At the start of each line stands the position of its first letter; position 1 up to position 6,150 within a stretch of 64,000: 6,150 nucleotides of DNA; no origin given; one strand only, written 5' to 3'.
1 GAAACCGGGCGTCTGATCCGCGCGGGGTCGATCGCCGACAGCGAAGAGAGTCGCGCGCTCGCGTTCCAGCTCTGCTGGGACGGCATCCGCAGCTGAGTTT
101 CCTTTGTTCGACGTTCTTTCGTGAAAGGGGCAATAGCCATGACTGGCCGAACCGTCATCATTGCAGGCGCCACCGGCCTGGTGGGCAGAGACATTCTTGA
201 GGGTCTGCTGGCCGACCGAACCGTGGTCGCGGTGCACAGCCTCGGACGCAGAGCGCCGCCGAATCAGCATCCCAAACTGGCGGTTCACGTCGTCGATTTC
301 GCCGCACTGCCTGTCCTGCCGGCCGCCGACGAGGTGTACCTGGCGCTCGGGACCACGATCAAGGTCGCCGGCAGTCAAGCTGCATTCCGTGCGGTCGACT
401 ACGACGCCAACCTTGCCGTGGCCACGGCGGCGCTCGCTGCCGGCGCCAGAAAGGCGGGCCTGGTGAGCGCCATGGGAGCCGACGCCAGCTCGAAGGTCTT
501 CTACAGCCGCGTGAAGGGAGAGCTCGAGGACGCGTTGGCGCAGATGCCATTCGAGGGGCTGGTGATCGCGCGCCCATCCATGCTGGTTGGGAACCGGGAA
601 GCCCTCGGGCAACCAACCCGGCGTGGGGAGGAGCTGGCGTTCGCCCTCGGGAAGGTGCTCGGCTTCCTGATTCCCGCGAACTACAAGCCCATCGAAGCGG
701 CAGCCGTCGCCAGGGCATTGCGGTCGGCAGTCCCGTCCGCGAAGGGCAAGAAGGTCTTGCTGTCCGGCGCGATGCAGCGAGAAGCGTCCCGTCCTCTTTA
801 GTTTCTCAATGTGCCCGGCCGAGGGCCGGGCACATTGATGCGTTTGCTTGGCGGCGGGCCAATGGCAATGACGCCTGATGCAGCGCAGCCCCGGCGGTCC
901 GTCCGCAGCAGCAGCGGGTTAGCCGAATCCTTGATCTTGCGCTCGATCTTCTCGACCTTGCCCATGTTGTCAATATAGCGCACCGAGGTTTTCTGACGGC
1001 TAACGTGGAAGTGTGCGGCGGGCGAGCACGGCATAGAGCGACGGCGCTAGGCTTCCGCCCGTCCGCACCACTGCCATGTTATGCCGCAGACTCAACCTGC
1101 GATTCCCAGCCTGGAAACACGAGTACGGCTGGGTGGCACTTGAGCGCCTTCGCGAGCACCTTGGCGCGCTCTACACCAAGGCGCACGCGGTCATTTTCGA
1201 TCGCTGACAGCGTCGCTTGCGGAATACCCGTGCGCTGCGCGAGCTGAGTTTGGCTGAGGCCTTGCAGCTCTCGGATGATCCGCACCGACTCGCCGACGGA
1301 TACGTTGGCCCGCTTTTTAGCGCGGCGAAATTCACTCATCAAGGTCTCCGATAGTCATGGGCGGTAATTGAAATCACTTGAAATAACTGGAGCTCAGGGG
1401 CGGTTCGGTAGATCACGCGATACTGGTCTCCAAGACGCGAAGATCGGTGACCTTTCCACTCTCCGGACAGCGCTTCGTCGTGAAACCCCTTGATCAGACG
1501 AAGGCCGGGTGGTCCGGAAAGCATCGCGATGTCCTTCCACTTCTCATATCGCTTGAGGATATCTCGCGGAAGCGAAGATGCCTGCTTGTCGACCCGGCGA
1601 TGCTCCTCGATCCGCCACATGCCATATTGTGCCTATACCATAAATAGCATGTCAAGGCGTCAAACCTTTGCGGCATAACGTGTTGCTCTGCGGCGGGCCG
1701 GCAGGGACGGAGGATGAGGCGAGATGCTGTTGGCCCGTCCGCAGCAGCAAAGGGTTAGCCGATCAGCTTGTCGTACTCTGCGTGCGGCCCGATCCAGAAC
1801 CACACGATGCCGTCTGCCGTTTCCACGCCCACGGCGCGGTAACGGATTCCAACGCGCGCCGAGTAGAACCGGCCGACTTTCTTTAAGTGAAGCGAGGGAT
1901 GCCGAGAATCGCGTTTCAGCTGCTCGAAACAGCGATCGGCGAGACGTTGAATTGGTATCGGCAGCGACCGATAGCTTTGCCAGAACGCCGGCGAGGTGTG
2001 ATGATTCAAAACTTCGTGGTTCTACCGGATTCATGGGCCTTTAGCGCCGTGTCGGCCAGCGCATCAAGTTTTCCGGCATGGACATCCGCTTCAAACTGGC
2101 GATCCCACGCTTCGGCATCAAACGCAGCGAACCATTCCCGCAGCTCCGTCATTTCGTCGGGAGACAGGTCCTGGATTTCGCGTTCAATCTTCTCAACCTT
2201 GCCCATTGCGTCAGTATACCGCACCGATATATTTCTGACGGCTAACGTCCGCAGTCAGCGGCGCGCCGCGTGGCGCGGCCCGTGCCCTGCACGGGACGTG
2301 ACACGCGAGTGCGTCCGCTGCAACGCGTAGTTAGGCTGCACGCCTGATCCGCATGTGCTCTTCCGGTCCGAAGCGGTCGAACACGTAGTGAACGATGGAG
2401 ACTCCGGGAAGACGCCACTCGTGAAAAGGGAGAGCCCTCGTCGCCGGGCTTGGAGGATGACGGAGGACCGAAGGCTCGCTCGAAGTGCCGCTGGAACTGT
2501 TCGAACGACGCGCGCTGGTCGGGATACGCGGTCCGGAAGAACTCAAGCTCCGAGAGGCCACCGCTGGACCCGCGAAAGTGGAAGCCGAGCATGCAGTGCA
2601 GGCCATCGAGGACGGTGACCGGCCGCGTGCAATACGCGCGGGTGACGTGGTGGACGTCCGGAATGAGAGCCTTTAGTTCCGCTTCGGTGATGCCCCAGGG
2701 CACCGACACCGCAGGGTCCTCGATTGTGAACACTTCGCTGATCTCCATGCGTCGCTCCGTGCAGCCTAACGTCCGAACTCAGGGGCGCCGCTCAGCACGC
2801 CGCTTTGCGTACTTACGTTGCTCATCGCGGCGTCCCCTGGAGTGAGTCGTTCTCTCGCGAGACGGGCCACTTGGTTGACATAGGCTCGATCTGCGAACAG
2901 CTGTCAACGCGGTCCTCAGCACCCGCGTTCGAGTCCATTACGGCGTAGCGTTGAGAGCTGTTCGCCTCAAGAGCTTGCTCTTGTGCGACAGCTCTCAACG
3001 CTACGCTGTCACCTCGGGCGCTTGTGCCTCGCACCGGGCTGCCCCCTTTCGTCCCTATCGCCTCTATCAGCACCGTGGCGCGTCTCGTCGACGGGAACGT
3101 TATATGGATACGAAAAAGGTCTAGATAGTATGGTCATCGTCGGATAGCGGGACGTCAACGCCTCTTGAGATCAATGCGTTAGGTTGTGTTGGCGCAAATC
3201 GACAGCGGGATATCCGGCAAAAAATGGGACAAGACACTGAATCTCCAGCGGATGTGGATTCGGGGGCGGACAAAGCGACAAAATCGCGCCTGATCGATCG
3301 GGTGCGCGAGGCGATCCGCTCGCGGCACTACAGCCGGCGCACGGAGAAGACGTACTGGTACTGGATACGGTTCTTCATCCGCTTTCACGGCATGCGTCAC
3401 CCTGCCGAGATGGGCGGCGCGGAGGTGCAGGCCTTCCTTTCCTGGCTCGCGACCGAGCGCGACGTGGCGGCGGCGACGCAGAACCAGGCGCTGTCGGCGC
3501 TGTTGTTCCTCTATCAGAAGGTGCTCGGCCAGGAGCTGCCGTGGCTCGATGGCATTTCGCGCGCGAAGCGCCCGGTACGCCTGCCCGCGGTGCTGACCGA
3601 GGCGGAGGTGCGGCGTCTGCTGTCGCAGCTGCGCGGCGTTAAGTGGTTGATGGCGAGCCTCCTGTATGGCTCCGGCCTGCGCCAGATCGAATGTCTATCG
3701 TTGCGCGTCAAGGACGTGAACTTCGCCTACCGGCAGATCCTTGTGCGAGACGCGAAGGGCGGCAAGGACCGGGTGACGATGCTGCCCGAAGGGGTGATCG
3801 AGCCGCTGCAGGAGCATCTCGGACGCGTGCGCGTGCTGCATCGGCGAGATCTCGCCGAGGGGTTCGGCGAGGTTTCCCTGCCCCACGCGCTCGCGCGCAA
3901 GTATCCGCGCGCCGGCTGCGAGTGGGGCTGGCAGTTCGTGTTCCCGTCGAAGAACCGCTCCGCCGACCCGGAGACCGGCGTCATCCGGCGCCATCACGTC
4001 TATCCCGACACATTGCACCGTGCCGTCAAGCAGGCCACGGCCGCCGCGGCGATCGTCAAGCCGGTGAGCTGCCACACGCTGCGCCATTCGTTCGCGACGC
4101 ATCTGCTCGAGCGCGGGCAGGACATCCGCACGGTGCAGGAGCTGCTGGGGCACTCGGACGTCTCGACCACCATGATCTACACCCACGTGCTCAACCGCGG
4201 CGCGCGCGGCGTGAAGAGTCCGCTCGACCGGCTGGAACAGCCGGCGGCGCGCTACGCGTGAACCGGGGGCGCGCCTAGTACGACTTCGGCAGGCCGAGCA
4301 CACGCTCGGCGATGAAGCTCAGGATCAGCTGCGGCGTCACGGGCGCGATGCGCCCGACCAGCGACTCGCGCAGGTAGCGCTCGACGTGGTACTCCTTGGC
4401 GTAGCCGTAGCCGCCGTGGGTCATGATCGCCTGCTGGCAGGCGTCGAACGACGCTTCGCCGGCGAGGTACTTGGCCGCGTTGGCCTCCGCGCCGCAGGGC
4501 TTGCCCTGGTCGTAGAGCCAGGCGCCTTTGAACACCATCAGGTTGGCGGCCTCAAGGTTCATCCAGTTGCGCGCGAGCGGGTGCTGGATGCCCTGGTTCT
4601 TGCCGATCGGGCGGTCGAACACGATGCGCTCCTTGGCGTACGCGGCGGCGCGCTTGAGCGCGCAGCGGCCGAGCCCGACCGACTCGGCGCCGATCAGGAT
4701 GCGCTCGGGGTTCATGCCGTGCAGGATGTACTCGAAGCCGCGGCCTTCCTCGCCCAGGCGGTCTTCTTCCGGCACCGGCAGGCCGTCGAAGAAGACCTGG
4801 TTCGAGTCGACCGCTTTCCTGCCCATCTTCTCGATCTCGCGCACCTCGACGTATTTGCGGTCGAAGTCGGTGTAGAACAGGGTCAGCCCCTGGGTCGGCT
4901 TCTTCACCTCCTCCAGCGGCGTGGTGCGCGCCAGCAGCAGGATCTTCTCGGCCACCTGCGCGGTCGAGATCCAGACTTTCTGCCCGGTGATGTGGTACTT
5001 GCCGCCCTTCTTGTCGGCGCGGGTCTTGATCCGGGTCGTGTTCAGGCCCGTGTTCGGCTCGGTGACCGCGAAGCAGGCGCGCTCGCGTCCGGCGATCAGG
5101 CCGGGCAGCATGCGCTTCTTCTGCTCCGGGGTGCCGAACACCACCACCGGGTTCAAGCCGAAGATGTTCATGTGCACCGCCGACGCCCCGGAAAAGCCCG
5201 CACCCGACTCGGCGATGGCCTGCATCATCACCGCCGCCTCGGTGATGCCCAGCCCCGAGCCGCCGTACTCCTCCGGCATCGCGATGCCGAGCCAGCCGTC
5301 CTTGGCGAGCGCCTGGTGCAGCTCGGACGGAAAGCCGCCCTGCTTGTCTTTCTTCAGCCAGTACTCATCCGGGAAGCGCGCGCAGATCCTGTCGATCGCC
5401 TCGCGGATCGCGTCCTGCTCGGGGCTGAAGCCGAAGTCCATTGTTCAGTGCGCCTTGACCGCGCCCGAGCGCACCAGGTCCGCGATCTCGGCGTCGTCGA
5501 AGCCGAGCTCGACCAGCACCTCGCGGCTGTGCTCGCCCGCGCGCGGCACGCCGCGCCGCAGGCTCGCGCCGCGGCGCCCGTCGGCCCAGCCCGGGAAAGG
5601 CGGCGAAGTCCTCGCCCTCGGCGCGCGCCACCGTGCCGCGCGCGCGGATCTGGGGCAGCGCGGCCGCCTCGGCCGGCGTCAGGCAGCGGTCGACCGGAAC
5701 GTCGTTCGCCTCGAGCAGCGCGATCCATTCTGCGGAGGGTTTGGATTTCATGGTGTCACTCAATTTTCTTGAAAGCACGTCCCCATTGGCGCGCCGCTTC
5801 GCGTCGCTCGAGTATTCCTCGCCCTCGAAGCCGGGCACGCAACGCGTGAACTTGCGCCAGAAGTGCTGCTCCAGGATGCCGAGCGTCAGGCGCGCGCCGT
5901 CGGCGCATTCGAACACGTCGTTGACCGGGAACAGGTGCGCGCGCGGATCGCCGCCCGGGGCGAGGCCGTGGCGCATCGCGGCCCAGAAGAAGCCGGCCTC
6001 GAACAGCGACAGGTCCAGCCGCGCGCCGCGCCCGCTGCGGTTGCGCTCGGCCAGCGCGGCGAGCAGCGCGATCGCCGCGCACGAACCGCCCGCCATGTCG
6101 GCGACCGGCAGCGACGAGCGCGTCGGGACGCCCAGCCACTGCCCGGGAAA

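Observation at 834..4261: Complete chromosomal integron: intI, candidate attI and a five-cassette array with one homogeneous attC family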

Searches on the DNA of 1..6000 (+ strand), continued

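Call 38: search_with_rna_model(model_id=R1, sources=[L001, L002, L003, L004, L005, L008, L010, L011, L014, L015, L017, L018, L019, L020, L022, L025, L026, L027, L031, L034, L038, L041, L042, L043, L044, L046, L047, L048, L052, L053, L054, L057, L059, L060, L062, L065, L066, L068, L069, L070, L072, L076, L078], max_evalue=0.0001, make_alignment=true)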
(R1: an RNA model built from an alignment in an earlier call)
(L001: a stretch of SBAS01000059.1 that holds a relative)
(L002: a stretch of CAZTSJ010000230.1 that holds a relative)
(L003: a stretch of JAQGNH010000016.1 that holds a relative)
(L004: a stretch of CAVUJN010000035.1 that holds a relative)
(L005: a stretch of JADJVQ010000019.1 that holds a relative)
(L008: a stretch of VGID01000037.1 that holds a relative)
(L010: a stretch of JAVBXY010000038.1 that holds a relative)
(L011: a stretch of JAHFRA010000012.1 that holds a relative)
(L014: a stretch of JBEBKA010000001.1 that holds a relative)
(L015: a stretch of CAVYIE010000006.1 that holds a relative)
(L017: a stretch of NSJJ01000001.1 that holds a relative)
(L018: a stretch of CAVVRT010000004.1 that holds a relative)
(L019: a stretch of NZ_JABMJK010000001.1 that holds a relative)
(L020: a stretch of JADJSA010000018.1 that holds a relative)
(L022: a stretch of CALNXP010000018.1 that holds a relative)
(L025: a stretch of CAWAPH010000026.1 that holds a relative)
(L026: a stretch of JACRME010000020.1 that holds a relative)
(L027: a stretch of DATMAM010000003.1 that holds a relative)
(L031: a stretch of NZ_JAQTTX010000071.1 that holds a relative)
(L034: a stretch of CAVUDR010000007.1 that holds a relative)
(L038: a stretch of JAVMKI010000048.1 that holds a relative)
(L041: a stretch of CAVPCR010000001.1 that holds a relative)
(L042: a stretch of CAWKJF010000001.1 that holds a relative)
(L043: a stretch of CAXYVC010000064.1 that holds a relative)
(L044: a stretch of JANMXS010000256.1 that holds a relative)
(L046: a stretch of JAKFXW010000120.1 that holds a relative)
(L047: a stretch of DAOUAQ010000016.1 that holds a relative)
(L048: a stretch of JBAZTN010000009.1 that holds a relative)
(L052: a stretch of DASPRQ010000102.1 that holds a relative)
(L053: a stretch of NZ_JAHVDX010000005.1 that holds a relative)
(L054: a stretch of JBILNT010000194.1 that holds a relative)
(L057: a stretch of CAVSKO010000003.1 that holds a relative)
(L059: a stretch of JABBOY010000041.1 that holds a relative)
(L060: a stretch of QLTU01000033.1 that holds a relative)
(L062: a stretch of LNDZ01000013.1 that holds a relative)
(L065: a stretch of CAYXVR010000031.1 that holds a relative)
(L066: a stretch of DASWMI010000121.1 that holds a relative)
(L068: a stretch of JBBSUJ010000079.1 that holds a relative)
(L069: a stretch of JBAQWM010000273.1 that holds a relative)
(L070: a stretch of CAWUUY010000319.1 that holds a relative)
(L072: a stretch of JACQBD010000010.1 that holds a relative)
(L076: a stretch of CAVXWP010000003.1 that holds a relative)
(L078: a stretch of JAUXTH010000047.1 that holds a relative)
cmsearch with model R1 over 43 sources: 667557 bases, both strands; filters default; matches with E-value up to 0.0001: 112.
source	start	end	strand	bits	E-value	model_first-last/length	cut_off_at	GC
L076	5038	5122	+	53.7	2.5e-10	1-91/91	no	0.62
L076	4455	4539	+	53.7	2.5e-10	1-91/91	no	0.6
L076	5559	5643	+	53.5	2.9e-10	1-91/91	no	0.62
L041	12829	12888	-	52.2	6.2e-10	1-91/91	no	0.7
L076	574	658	+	51.9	7.2e-10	1-91/91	no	0.59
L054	1200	1295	+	51.9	7.3e-10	1-91/91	no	0.57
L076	8087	8172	+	51.6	9e-10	1-91/91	no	0.63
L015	19707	19766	-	51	1.2e-09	1-91/91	no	0.67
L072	4489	4576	+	50.7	1.5e-09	1-91/91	no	0.59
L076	2544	2628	+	49.7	2.7e-09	1-91/91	no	0.59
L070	3491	3560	+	49.6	2.9e-09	1-91/91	no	0.67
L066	135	236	+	48.4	5.9e-09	1-91/91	no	0.57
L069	307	372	+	48.1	7.1e-09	1-91/91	no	0.65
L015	17761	17850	-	47.8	8.6e-09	1-91/91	no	0.68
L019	9531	9618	+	47.3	1.2e-08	1-91/91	no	0.57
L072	3707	3794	+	45.9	2.6e-08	1-91/91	no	0.59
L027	7680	7752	-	45.2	3.8e-08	1-91/91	no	0.71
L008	4240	4326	+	45.2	3.8e-08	1-91/91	no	0.62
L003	519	579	+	45.1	4.2e-08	1-91/91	no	0.64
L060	940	999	+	44.8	5e-08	1-91/91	no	0.57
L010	112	183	+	44.8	5.1e-08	1-91/91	no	0.71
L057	5367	5458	+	44.5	5.9e-08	1-91/91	no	0.63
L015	16509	16598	-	44.4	6.3e-08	1-91/91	no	0.69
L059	607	669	+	44.1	7.5e-08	1-91/91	no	0.65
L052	64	159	+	44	8e-08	1-91/91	no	0.67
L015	18316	18405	-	43.8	9.1e-08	1-91/91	no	0.68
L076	6867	6952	+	43.6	1e-07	1-91/91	no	0.65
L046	775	844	+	43.1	1.4e-07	1-91/91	no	0.59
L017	8940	9009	+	42.9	1.6e-07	1-91/91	no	0.69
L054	829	885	+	42.8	1.7e-07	1-91/91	no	0.65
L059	1063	1120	+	42.6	1.8e-07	1-91/91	no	0.62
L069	1069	1198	+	42.6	1.8e-07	1-91/91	no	0.67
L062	5468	5536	+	42.5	2e-07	1-91/91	no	0.59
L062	5955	6018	+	42.3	2.2e-07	1-91/91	no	0.64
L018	8111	8175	+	42.2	2.4e-07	1-91/91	no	0.69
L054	121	229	+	41.9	2.8e-07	1-91/91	no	0.63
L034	8312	8374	+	41.7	3.2e-07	1-91/91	no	0.65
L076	7559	7643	+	41.5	3.5e-07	1-91/91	no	0.62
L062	8434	8502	+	41.5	3.6e-07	1-91/91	no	0.57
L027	4517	4615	-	41.5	3.6e-07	1-91/91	no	0.69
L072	1434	1494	+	41.4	3.7e-07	1-91/91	no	0.66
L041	20591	20648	-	41.2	4.3e-07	1-91/91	no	0.67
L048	9014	9102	+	41.1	4.4e-07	1-91/91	no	0.48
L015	17483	17572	-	41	4.8e-07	1-91/91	no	0.68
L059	2096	2165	+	40.8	5.3e-07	1-91/91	no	0.59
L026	243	305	+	40.8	5.4e-07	1-91/91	no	0.62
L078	2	90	+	40.7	5.6e-07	1-91/91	no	0.57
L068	2061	2120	+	40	8.6e-07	1-91/91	no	0.6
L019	8291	8362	+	40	8.8e-07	1-91/91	no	0.61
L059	2775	2837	+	39.6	1.1e-06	1-91/91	no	0.63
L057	621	713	-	39.5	1.1e-06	1-91/91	no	0.6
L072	2656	2742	+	39.5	1.2e-06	1-91/91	no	0.56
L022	8011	8066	+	39.4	1.2e-06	1-91/91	no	0.5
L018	8991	9048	+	39.2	1.4e-06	1-91/91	no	0.59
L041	13657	13757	-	39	1.6e-06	1-91/91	no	0.75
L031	1018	1098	+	38.7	1.9e-06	1-91/91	no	0.62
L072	485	571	+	38.3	2.4e-06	1-91/91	no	0.62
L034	6490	6559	+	38.2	2.6e-06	1-91/91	no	0.61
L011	9537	9626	+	38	2.9e-06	1-91/91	no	0.51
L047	227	351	+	37.9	3e-06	1-91/91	no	0.63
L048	7693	7781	+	37.8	3.1e-06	1-91/91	no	0.55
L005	1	56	+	37.8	3.2e-06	5-91/91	5'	0.61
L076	3240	3324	+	37.6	3.6e-06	1-91/91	no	0.61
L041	14979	15078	-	37.6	3.6e-06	1-91/91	no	0.74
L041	15295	15394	-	37.6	3.6e-06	1-91/91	no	0.74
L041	15611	15710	-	37.6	3.6e-06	1-91/91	no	0.74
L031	3713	3778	+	37.6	3.7e-06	1-91/91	no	0.62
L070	3279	3338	+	37.5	3.8e-06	1-91/91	no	0.6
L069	3416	3546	+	37.4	4e-06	1-91/91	no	0.68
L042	8575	8697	+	37.4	4.1e-06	1-91/91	no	0.62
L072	928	990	+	37.3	4.4e-06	1-91/91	no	0.59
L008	1352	1464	+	37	5e-06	1-91/91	no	0.59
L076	7823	7908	+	37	5.2e-06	1-91/91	no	0.63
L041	15907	16007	-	36.6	6.7e-06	1-91/91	no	0.76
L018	7520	7579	+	36.4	7.2e-06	1-91/91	no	0.6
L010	1625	1690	+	36.4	7.4e-06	1-91/91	no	0.68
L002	131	220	+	36.3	7.7e-06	1-91/91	no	0.71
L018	8681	8743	+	36.3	7.9e-06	1-91/91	no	0.65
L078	860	949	+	36.3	8e-06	1-91/91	no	0.54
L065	12276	12353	-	36.2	8.1e-06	1-91/91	no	0.68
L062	8016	8078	+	35.8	1.1e-05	1-91/91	no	0.59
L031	2961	3022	+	35.7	1.1e-05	1-91/91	no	0.56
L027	6771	6865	-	35.7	1.1e-05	1-91/91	no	0.68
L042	6152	6274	+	35.7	1.1e-05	1-91/91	no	0.5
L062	9464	9556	+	35.7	1.1e-05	1-91/91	no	0.66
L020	6641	6698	+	35.6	1.2e-05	1-91/91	no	0.67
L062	7539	7631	+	35.3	1.4e-05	1-91/91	no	0.63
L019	6995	7051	+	35.3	1.4e-05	1-91/91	no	0.6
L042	3030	3153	+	35.3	1.4e-05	1-91/91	no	0.56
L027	10194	10253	-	35.2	1.5e-05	1-91/91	no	0.63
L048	8569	8658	+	35.2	1.5e-05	1-91/91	no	0.56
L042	7605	7728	+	34.9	1.8e-05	1-91/91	no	0.58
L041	11806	11901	-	34.8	1.9e-05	1-91/91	no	0.73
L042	9324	9445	+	34.7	2.1e-05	1-91/91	no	0.63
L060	1324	1384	+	34.5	2.3e-05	1-91/91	no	0.61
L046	197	255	+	34.3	2.5e-05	1-91/91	no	0.56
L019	7540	7596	+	34.2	2.7e-05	1-91/91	no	0.63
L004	1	61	+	33.8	3.5e-05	7-91/91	5'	0.67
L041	11491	11591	-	33.4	4.5e-05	1-91/91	no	0.75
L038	9383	9451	+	33.3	4.5e-05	1-91/91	no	0.67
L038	6209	6266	+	33.3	4.7e-05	1-91/91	no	0.6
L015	18038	18126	-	33.2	5e-05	1-91/91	no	0.67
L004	3897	3968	+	33.2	5.1e-05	1-91/91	no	0.68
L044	47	113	+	33.1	5.2e-05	1-91/91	no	0.57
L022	7530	7610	+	33.1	5.3e-05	1-91/91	no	0.59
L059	3311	3373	+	32.9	5.9e-05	1-91/91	no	0.63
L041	19898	19994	-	32.9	6e-05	1-91/91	no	0.75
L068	626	682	+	32.8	6.2e-05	1-91/91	no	0.61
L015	11446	11536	-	32.6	7.2e-05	1-91/91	no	0.69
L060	620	680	+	32.3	8.4e-05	1-91/91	no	0.62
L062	6480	6574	+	32.3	8.5e-05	1-91/91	no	0.67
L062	4673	4743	+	32.2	9.1e-05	1-91/91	no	0.61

Alignment A5: 112 matches aligned to the model, 183 columns, each read 5' to 3' on its own strand. Consensus structure (alignment columns), stored with it:
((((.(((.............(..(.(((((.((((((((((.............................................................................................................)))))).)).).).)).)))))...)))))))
